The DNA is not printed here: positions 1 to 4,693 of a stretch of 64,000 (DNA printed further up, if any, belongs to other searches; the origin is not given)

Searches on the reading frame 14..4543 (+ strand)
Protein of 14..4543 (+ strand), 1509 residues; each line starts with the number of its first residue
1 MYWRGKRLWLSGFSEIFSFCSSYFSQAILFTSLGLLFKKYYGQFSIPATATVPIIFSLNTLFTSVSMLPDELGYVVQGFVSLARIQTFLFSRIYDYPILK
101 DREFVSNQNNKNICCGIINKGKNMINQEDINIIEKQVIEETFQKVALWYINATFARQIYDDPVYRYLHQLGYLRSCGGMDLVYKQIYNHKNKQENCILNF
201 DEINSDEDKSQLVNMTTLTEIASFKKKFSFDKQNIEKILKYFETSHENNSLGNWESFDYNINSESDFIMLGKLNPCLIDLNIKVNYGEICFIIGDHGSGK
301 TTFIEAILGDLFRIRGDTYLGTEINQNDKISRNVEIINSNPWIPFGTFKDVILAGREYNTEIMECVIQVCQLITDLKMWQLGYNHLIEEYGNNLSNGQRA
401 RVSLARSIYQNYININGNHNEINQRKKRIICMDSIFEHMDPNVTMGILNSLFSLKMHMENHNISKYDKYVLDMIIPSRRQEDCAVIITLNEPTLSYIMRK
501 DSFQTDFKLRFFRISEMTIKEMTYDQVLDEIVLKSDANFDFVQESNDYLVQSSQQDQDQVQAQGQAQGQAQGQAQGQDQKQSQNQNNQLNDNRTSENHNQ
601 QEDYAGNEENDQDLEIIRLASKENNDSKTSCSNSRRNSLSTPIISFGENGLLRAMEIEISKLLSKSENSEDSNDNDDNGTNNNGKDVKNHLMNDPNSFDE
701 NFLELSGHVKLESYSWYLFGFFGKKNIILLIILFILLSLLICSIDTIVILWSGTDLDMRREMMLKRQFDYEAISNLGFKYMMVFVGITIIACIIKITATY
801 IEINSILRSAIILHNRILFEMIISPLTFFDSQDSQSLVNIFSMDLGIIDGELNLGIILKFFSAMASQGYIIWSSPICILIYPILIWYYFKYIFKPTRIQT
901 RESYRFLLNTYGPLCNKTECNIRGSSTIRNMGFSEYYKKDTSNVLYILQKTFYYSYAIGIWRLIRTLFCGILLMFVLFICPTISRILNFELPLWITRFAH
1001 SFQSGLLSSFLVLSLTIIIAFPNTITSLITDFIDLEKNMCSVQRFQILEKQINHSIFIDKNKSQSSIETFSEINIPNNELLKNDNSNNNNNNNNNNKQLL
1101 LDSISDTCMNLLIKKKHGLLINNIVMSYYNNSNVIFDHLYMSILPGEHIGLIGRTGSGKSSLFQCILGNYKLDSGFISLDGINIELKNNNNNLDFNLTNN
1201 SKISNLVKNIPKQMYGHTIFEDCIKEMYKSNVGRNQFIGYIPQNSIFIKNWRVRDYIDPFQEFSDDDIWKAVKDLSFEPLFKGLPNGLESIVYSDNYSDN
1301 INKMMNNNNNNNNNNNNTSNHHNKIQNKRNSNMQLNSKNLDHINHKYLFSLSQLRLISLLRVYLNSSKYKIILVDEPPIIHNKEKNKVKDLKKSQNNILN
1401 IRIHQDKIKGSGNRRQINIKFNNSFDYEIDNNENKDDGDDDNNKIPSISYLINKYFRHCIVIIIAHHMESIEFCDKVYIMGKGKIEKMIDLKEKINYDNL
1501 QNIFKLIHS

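Call 78: search_protein_families(library=pfam, proteins=[window:14-4543:+], max_evalue=0.0001)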
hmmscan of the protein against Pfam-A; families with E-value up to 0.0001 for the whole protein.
window:14-4543:+ (1509 aa): 3 families
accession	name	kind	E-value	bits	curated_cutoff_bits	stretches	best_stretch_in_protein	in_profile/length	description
PF00005.33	ABC_tran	-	5.5e-21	76.1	25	2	279-411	3-126/137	ABC transporter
PF13555.12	AAA_29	-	3.7e-06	27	27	0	284-307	19-42/61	P-loop containing region of AAA domain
PF01926.29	MMR_HSR1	-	3.4e-05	24.4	21.9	0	1148-1169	1-22/113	50S ribosome-binding GTPase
